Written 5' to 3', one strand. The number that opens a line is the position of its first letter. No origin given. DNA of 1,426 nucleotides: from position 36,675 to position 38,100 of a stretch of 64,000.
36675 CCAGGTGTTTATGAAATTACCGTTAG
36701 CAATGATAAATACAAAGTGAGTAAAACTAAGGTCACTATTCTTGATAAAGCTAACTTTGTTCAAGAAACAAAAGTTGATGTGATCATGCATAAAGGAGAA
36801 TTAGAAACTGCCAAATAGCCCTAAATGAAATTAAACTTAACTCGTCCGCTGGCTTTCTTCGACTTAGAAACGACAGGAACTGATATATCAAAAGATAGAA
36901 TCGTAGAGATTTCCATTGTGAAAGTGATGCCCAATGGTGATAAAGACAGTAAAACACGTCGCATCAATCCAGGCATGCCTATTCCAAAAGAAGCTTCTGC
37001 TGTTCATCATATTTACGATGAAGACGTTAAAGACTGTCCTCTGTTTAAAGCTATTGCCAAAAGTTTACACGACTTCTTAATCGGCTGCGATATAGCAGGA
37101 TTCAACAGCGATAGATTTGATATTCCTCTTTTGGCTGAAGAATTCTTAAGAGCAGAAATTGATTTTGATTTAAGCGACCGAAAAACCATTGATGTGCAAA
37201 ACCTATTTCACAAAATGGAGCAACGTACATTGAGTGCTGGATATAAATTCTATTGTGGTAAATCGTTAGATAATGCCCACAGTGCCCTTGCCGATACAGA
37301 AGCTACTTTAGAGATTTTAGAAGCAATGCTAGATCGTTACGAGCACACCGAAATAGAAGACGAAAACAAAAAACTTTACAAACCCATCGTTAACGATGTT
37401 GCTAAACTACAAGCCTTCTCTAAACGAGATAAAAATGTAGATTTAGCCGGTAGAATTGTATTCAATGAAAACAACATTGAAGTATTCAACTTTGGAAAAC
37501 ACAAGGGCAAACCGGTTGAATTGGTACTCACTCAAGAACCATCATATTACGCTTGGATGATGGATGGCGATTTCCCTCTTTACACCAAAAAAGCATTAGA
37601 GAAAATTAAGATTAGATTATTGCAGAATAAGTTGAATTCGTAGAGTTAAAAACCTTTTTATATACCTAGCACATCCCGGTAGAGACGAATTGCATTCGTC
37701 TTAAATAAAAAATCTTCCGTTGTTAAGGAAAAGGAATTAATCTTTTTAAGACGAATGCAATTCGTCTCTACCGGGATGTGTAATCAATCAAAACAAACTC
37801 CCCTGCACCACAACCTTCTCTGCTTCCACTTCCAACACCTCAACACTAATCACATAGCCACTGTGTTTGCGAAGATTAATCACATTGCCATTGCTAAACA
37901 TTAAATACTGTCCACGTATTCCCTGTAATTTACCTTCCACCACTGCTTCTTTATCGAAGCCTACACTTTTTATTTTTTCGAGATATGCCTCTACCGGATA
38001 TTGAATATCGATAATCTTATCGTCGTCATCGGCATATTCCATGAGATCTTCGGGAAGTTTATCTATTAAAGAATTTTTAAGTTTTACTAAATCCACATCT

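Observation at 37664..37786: Perfect 35-bp inverted repeat element between convergent genes, sharing an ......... core with the REP-like family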

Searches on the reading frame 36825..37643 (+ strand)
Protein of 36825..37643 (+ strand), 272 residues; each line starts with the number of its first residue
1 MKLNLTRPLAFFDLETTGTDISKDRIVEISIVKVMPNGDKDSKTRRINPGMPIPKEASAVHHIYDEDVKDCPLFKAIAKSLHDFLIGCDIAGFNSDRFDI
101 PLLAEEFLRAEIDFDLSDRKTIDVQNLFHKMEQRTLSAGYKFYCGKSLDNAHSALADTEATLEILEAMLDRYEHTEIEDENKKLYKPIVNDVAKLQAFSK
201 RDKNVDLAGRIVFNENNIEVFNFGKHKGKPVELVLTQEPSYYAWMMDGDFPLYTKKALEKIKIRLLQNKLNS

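Call 11: search_protein_families(library=pfam, proteins=[window:36825-37643:+])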
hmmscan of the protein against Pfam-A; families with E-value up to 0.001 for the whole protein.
window:36825-37643:+ (272 aa): 4 families
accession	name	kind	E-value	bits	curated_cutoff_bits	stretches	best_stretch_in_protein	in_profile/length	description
PF00929.31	RNase_T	-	7.3e-19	69.3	24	1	11-165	2-164/164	Exonuclease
PF20600.3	ExoX-like_C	-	1.5e-07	31.1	26.5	1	221-246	1-26/30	Exodeoxyribonuclease X-like C-terminal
PF13482.12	RNase_H_2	-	5.2e-05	23.7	22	1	10-131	1-99/165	RNase_H superfamily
PF16473.11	Rv2179c-like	-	0.00011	22.4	27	0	67-168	76-176/177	3'-5' exoribonuclease Rv2179c-like domain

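Call 50: find_homologous_proteins(query=window:36825-37643:+, max_evalue=1e-40)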
Query window:36825-37643:+ (272 aa): 8000 proteins with E <= 1e-40 among 8000 candidates; the best 120 are listed.
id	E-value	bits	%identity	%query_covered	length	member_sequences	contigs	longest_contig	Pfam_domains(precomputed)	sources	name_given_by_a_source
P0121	2.7e-171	586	95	100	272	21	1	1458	PF00929.32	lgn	-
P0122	8.9e-156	535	87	100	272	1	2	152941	PF00929.32,PF13482.13,PF20600.4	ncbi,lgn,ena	-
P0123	1.7e-146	505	81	100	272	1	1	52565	PF00929.32,PF20600.4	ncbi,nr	ncbi:MAG: exonuclease domain-containing protein [Bacteroidetes bacterium]|nr:exonuclease domain-cont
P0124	2.7e-145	501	79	100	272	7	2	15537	PF00929.32,PF20600.4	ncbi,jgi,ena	jgi:DNA polymerase-3 subunit epsilon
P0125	2.4e-143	494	79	100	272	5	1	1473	PF00929.32,PF20600.4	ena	-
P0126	5.8e-119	414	69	95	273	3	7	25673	PF00929.32,PF13482.13,PF20600.4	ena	-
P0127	1.7e-117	410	66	100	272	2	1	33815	PF00929.32,PF13482.13,PF20600.4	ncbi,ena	-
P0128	4.6e-117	408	67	98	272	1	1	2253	PF00929.32,PF20600.4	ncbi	-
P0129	4.0e-116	405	66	99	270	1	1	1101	PF00929.32,PF13482.13,PF20600.4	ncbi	-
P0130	4.6e-116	405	66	100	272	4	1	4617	PF00929.32,PF20600.4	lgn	-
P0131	4.9e-116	405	67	100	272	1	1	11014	PF00929.32,PF20600.4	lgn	-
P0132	2.4e-115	402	71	96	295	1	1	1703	PF00929.32,PF20600.4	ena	-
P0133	3.4e-115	402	65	99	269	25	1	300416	PF00929.32,PF13482.13,PF20600.4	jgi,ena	jgi:DNA polymerase-3 subunit epsilon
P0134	4.5e-115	402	65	100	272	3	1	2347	PF00929.32,PF20600.4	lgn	-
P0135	5.8e-115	401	64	100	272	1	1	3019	PF00929.32,PF13482.13,PF20600.4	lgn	-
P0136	8.2e-115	401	66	100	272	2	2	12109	PF00929.32,PF13482.13,PF20600.4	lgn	-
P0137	1.1e-114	400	65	100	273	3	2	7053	PF00929.32,PF13482.13,PF20600.4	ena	-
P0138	1.1e-114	400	64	98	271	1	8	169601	PF00929.32,PF20600.4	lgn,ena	-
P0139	1.6e-114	400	67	97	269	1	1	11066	PF00929.32,PF13482.13,PF20600.4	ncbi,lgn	-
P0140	3.5e-114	399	67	100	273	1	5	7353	PF00929.32,PF13482.13,PF20600.4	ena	-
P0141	3.9e-114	398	67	97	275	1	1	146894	PF00929.32,PF13482.13,PF20600.4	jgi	-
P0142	5.2e-114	398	65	99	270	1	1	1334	PF00929.32,PF13482.13,PF20600.4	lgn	-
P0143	6.1e-114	398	64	99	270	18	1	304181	PF00929.32,PF13482.13,PF20600.4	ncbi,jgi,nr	ncbi:MAG: polymerase epsilon subunit-like 3-5 exonuclease [Bacteroidetes bacterium]|jgi:DNA polymera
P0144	1.1e-113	397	66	97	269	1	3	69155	PF00929.32,PF13482.13,PF20600.4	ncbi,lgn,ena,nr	ncbi:MAG: ribonuclease H-like domain-containing protein [Bacteroidetes bacterium]|nr:ribonuclease H-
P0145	1.1e-113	397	65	99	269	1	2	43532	PF00929.32,PF13482.13,PF20600.4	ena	-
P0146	1.4e-113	397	66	99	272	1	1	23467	PF00929.32,PF20600.4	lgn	-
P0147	1.7e-113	396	65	99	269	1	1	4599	PF00929.32,PF13482.13,PF20600.4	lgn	-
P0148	2.1e-113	396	67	97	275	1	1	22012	PF00929.32,PF13482.13,PF20600.4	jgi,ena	-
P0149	2.2e-113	396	64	99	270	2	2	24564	PF00929.32,PF13482.13,PF20600.4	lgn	-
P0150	2.9e-113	396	65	97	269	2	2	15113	PF00929.32,PF13482.13,PF20600.4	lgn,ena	-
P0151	3.8e-113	395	66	99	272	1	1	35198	PF00929.32,PF20600.4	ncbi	-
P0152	6.8e-113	394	65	97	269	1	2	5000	PF00929.32,PF13482.13,PF20600.4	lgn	-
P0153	9.4e-113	394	66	97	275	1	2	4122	PF00929.32,PF13482.13,PF20600.4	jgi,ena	-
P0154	1.3e-112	393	63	99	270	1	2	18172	PF00929.32,PF13482.13,PF20600.4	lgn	-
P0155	1.6e-112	393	64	99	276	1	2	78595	PF00929.32,PF13482.13,PF20600.4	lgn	-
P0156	1.6e-112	393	65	100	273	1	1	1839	PF00929.32,PF20600.4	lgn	-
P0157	1.7e-112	393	64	98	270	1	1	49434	PF00929.32,PF13482.13,PF20600.4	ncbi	-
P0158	1.8e-112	393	65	97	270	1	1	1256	PF00929.32,PF13482.13,PF20600.4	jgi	-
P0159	2.1e-112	393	64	99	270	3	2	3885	PF00929.32,PF13482.13,PF20600.4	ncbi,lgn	-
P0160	2.2e-112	393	65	97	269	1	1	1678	PF00929.32,PF13482.13,PF20600.4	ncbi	-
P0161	2.3e-112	393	65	99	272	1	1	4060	PF00929.32,PF20600.4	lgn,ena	-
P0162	2.6e-112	393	64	99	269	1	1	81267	PF00929.32,PF20600.4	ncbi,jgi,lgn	-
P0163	3.2e-112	392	64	99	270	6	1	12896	PF00929.32,PF13482.13,PF20600.4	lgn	-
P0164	3.6e-112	392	62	99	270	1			PF00929.32,PF13482.13,PF20600.4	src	-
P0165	4.0e-112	392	64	98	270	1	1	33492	PF00929.32,PF13482.13,PF20600.4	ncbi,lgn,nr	ncbi:MAG: polymerase epsilon subunit-like 3-5 exonuclease [Bacteroidetes bacterium]|nr:polymerase ep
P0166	5.6e-112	391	64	99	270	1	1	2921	PF00929.32,PF13482.13,PF20600.4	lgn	-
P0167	6.7e-112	391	62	99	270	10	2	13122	PF00929.32,PF13482.13,PF20600.4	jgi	jgi:DNA polymerase III subunit epsilon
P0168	7.5e-112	391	64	99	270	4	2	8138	PF00929.32,PF13482.13,PF20600.4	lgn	-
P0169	7.8e-112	391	64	99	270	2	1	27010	PF00929.32,PF13482.13,PF20600.4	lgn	-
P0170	8.0e-112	391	64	99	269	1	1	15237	PF00929.32,PF13482.13,PF20600.4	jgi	-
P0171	9.4e-112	391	63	100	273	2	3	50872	PF00929.32,PF20600.4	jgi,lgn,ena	-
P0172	1.0e-111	391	65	98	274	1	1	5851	PF00929.32,PF13482.13,PF20600.4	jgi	jgi:DNA polymerase III subunit epsilon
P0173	1.3e-111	390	63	99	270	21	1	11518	PF00929.32,PF13482.13,PF20600.4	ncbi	-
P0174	1.4e-111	390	63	99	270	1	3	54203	PF00929.32,PF13482.13,PF20600.4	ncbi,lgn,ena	-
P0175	1.5e-111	390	64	99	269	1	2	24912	PF00929.32,PF13482.13,PF20600.4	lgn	-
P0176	1.6e-111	390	63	99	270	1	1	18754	PF00929.32,PF13482.13,PF20600.4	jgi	-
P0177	1.7e-111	390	65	97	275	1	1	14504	PF00929.32,PF13482.13,PF20600.4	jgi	-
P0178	1.8e-111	390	62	99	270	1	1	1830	PF00929.32,PF13482.13,PF20600.4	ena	-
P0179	2.2e-111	389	63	97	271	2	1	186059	PF00929.32,PF13482.13,PF20600.4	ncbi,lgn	ncbi:MAG: exonuclease domain-containing protein [Mangrovibacterium sp.]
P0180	4.1e-111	389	64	98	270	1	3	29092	PF00929.32,PF13482.13,PF20600.4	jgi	jgi:DNA polymerase III subunit epsilon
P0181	4.2e-111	389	62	99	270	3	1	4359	PF00929.32,PF13482.13,PF20600.4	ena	-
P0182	4.4e-111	388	63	99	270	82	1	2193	PF00929.32,PF13482.13,PF20600.4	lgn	-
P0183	5.0e-111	388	63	98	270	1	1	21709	PF00929.32,PF13482.13,PF20600.4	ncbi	ncbi:MAG: exonuclease domain-containing protein [Bacteroidota bacterium]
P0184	5.1e-111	388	63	99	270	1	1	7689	PF00929.32,PF13482.13,PF20600.4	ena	-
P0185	5.3e-111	388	63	99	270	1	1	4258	PF00929.32,PF13482.13,PF20600.4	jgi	jgi:DNA polymerase-3 subunit epsilon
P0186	5.4e-111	388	62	99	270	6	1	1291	PF00929.32,PF13482.13,PF20600.4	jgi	-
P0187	6.1e-111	388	64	99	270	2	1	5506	PF00929.32,PF13482.13,PF20600.4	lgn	-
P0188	6.6e-111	388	64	97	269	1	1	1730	PF00929.32,PF13482.13,PF20600.4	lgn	-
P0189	7.5e-111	388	64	98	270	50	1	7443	PF00929.32,PF13482.13,PF20600.4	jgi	jgi:DNA polymerase-3 subunit epsilon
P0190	1.1e-110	387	63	99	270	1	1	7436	PF00929.32,PF13482.13,PF20600.4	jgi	jgi:DNA polymerase-3 subunit epsilon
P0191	1.8e-110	386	64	99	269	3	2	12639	PF00929.32,PF13482.13,PF20600.4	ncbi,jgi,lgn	jgi:DNA polymerase-3 subunit epsilon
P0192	2.2e-110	386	62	99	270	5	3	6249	PF00929.32,PF13482.13,PF20600.4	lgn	-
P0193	2.5e-110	386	64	99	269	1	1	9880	PF00929.32,PF13482.13,PF20600.4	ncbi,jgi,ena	jgi:DNA polymerase-3 subunit epsilon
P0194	2.6e-110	386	64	97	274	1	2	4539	PF00929.32,PF13482.13,PF20600.4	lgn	-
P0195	2.9e-110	386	65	97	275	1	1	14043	PF00929.32,PF13482.13,PF20600.4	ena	-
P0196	3.5e-110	386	63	99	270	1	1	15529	PF00929.32,PF13482.13,PF20600.4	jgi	jgi:DNA polymerase III subunit epsilon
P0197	3.5e-110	386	63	99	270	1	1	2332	PF00929.32,PF13482.13,PF20600.4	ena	-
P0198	3.7e-110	385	63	99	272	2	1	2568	PF00929.32,PF13482.13,PF20600.4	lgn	-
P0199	4.5e-110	385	65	97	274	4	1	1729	PF00929.32,PF13482.13,PF20600.4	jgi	-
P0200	4.8e-110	385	64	99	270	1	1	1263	PF00929.32,PF13482.13,PF20600.4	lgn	-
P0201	5.6e-110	385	62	99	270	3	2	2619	PF00929.32,PF13482.13,PF20600.4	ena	-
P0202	5.7e-110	385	62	99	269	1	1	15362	PF00929.32,PF13482.13,PF20600.4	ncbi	-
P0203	5.8e-110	385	63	99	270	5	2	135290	PF00929.32,PF20600.4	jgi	jgi:DNA polymerase-3 subunit epsilon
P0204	7.3e-110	384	63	99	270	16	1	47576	PF00929.32,PF13482.13,PF20600.4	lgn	-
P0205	7.5e-110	384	62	98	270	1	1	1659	PF00929.32,PF13482.13,PF20600.4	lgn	-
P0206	7.5e-110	384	63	99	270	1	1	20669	PF00929.32,PF13482.13,PF20600.4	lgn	-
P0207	8.0e-110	384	62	99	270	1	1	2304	PF00929.32,PF13482.13,PF20600.4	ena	-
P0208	9.3e-110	384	62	98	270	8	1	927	PF00929.32,PF13482.13,PF20600.4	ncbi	-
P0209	1.3e-109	384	63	97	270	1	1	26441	PF00929.32,PF13482.13,PF20600.4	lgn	-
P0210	1.4e-109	384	62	99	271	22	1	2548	PF00929.32,PF20600.4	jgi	jgi:DNA polymerase-3 subunit epsilon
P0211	1.5e-109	383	61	99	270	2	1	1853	PF00929.32,PF13482.13,PF20600.4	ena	-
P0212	1.7e-109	383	62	99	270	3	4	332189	PF00929.32,PF20600.4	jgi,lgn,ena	jgi:DNA polymerase-3 subunit epsilon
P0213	1.7e-109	383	62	99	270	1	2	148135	PF00929.32,PF13482.13,PF20600.4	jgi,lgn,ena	-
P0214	1.8e-109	383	61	99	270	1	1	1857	PF00929.32,PF13482.13,PF20600.4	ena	-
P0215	2.0e-109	383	64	99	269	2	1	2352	PF00929.32,PF13482.13,PF20600.4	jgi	jgi:DNA polymerase III subunit epsilon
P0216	2.2e-109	383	62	99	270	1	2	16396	PF00929.32,PF13482.13,PF20600.4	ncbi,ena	-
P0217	2.2e-109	383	62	98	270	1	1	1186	PF00929.32,PF13482.13,PF20600.4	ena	-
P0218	2.4e-109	383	61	99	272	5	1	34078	PF00929.32,PF20600.4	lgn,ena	-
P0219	3.1e-109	382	62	97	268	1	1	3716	PF00929.32,PF13482.13,PF20600.4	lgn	-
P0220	3.9e-109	382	63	100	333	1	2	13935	PF00929.32,PF20600.4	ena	-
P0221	4.5e-109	382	64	97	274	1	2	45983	PF00929.32,PF13482.13,PF20600.4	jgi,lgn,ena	-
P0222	4.9e-109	382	63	99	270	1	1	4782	PF00929.32,PF13482.13,PF20600.4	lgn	-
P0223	5.4e-109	382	61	99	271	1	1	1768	PF00929.32,PF13482.13,PF20600.4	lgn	-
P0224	5.4e-109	382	65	97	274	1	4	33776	PF00929.32,PF13482.13,PF20600.4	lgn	-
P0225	6.1e-109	381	63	97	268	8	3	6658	PF00929.32,PF20600.4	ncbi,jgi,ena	jgi:DNA polymerase-3 subunit epsilon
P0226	6.6e-109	381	65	97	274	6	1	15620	PF00929.32,PF13482.13,PF20600.4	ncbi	-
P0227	7.3e-109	381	65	97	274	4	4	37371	PF00929.32,PF13482.13,PF20600.4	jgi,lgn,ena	jgi:DNA polymerase-3 subunit epsilon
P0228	8.7e-109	381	64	96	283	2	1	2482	PF00929.32,PF13482.13,PF20600.4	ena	-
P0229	1.2e-108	380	64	97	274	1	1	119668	PF00929.32,PF13482.13,PF20600.4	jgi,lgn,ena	-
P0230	1.3e-108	380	61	99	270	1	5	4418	PF00929.32,PF13482.13,PF20600.4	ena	-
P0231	1.3e-108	380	62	99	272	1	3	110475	PF00929.32,PF20600.4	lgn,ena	-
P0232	1.4e-108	380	61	100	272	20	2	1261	PF00929.32,PF20600.4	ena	-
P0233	1.5e-108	380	63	99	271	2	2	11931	PF00929.32,PF20600.4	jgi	jgi:DNA polymerase-3 subunit epsilon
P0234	1.5e-108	380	63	99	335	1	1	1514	PF00929.32,PF20600.4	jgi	-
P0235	1.6e-108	380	64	100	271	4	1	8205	PF00929.32,PF13482.13,PF20600.4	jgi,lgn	jgi:DNA polymerase-3 subunit epsilon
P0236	1.8e-108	380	62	99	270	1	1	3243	PF00929.32,PF13482.13,PF20600.4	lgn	-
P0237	1.9e-108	380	62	98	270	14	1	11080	PF00929.32,PF13482.13,PF20600.4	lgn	-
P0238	1.9e-108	380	61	99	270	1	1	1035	PF00929.32,PF13482.13,PF20600.4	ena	-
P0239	2.2e-108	380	62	98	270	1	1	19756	PF00929.32,PF13482.13,PF20600.4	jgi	jgi:DNA polymerase III subunit epsilon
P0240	2.4e-108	380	61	97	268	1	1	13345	PF00929.32,PF13482.13,PF20600.4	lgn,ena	-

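Call 52: find_encoding_contigs(protein=P0121, flank=3000, max_places=4)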
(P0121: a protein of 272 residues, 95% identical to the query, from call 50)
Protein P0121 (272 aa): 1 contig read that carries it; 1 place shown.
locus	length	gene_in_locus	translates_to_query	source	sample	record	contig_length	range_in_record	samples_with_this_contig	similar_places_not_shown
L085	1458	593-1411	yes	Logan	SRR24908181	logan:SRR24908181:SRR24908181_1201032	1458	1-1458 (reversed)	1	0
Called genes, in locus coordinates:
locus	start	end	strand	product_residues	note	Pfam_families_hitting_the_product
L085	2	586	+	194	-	?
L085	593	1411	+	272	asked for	PF00929:RNase_T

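Call 53: find_encoding_contigs(protein=P0122, flank=4000, max_places=3)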
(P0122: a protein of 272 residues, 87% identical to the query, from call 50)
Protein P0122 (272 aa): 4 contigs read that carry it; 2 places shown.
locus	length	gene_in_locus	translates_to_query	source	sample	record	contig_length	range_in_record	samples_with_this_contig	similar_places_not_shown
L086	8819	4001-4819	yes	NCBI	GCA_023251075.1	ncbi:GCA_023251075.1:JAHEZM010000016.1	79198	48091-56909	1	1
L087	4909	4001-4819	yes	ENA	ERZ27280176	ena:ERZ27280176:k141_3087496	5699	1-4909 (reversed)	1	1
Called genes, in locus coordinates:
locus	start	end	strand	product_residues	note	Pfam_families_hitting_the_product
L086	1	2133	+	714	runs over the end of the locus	PF07676:PD40 (weak), PF00691:OmpA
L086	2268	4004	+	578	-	PF14559:TPR_19 (faint), PF07676:PD40 (faint)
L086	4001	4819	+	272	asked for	PF00929:RNase_T, PF13482:RNase_H_2 (faint), PF20600:ExoX-like_C (weak)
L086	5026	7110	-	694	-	PF02366:PMT, PF13231:PMT_2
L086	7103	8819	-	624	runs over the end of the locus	PF00005:ABC_tran, PF00503:G-alpha (faint), PF13555:AAA_29 (faint), PF02463:SMC_N (faint), PF13304:AAA_21 (faint), PF12848:ABC_tran_Xtn, PF00005:ABC_tran, PF16326:ABC_tran_CTD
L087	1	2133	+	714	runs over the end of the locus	PF07676:PD40 (weak), PF00691:OmpA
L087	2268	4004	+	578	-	PF14559:TPR_19 (faint), PF07676:PD40 (faint)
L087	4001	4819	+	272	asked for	PF00929:RNase_T, PF13482:RNase_H_2 (faint), PF20600:ExoX-like_C (weak)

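Call 54: find_encoding_contigs(protein=P0123, flank=4000, max_places=3)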
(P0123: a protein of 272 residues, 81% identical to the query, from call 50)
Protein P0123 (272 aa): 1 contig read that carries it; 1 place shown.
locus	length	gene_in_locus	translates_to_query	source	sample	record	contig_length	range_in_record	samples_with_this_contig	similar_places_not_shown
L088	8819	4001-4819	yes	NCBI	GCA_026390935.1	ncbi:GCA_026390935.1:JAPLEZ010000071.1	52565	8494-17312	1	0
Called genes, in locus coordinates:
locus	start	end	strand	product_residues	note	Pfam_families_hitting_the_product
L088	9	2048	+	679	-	PF07676:PD40 (weak), PF00691:OmpA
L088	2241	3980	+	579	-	PF14559:TPR_19 (faint), PF07676:PD40 (weak)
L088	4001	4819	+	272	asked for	PF00929:RNase_T, PF20600:ExoX-like_C (weak)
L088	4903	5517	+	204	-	PF01557:FAA_hydrolase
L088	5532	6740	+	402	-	PF00270:DEAD, PF04851:ResIII, PF00271:Helicase_C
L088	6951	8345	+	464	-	PF10396:TrmE_N, PF00350:Dynamin_N (faint), PF12631:MnmE_helical, PF00071:Ras (faint), PF01926:MMR_HSR1, PF02421:FeoB_N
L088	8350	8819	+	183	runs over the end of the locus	-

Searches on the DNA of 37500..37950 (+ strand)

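Call 51: search_rna_families(source=window, start=37500, end=37950, threshold=evalue, max_evalue=1)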
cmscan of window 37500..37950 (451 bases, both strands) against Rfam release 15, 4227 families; matches with E-value up to 1: 19.
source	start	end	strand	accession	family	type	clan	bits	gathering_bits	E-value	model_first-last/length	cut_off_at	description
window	37662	37788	+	RF04210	MIR8643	Gene; miRNA;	-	48.9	135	3.4e-09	1-150/150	no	MIR8643 microRNA precursor family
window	37655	37792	-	RF04174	MIR4208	Gene; miRNA;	-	47.9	140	2.1e-06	1-191/191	no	MIR4208 microRNA precursor family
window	37669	37783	+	RF04112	MIR5512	Gene; miRNA;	-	47.1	139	3.7e-08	1-132/132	no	MIR5512 microRNA precursor family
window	37671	37779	+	RF03693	MIR1919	Gene; miRNA;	-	46.1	85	1.4e-08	1-123/123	no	MIR1919 microRNA precursor family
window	37670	37782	+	RF04118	MIR9481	Gene; miRNA;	-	44.8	130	1.8e-08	1-135/135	no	MIR9481 microRNA precursor family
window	37671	37779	-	RF03693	MIR1919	Gene; miRNA;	-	43.3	85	8.6e-08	1-123/123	no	MIR1919 microRNA precursor family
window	37664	37785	-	RF04097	MIR2630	Gene; miRNA;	-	39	144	2.4e-06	1-229/229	no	MIR2630 microRNA precursor family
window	37669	37781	-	RF04156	MIR2670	Gene; miRNA;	-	38.8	117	9.8e-07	1-200/200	no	MIR2670 microRNA precursor family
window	37694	37765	-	RF02732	JA04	Gene; sRNA;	-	28.6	81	0.033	1-81/81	no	Aggregatibacter sRNA JA04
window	37667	37784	+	RF00104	mir-10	Gene; miRNA;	-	27.9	47.5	0.00013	1-74/74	no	mir-10 microRNA precursor family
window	37672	37778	+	RF04171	MIR1509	Gene; miRNA;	-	27.3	87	0.003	1-121/121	no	MIR1509 microRNA precursor family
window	37674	37776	+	RF00828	mir-75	Gene; miRNA;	-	26.7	60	0.0017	1-92/92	no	mir-75 microRNA precursor family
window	37684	37766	-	RF03933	MIR6445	Gene; miRNA;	-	25.2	100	0.0087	1-117/117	no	MIR6445 microRNA precursor family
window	37681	37769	-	RF03457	MIR173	Gene; miRNA;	-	23.7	70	0.018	1-102/102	no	MIR173 microRNA precursor family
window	37690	37760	+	RF03722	MIR4378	Gene; miRNA;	-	23.5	90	0.057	1-91/91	no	MIR4378 microRNA precursor family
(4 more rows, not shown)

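Call 64: search_dna_similar(query=window:37660-37790:+, collection=plasmids, mode=distant, max_evalue=0.01, max_rows=15)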
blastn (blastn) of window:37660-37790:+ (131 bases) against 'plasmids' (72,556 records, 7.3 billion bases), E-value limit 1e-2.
No match.

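Call 65: search_dna_similar(query=window:37660-37790:+, collection=phages, mode=distant, max_evalue=0.01, max_rows=15)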
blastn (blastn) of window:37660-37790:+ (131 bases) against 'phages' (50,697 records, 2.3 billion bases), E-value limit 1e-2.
No match.
